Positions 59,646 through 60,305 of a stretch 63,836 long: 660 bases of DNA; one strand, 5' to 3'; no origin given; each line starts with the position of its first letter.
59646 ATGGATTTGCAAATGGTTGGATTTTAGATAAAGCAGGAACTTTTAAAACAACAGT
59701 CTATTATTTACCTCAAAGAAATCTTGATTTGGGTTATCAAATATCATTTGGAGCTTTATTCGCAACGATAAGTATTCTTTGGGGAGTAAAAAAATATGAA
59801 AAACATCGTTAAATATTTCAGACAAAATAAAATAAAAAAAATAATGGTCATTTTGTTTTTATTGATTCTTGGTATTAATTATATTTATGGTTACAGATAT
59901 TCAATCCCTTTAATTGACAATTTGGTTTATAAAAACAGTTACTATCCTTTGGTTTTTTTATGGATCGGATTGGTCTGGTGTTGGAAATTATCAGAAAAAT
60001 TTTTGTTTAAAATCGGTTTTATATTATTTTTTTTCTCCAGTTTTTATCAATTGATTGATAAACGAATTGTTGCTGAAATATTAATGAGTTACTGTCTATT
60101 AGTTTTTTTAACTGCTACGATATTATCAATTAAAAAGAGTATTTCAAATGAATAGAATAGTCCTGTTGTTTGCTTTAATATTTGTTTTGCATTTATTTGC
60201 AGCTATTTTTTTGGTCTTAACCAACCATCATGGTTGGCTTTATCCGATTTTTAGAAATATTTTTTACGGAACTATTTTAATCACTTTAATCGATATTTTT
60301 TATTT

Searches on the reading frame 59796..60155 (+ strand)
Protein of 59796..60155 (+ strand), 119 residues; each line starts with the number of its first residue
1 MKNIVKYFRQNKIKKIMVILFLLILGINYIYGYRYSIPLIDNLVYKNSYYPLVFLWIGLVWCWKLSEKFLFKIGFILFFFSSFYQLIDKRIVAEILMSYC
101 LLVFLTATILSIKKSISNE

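Call 8: search_protein_families(library=pfam, proteins=[window:59796-60155:+], max_evalue=0.001)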
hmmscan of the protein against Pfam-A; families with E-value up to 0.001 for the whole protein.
window:59796-60155:+ (119 aa): 0 families

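Call 31: search_protein_families(library=pfam, proteins=[window:59796-60155:+], max_evalue=5)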
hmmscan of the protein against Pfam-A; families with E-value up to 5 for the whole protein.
window:59796-60155:+ (119 aa): 2 families
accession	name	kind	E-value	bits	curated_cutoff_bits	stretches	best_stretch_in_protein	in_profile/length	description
PF09721.15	Exosortase_EpsH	-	0.042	13.7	25.7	1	16-89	54-122/254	Transmembrane exosortase (Exosortase_EpsH)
PF05934.16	MCLC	-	0.3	10.2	25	1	4-37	204-235/549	Mid-1-related chloride channel (MCLC)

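Call 80: search_protein_families(library=ncbifam, proteins=[window:59796-60155:+], max_evalue=0.01)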
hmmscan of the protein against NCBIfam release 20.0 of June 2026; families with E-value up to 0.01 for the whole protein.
window:59796-60155:+ (119 aa): 0 families
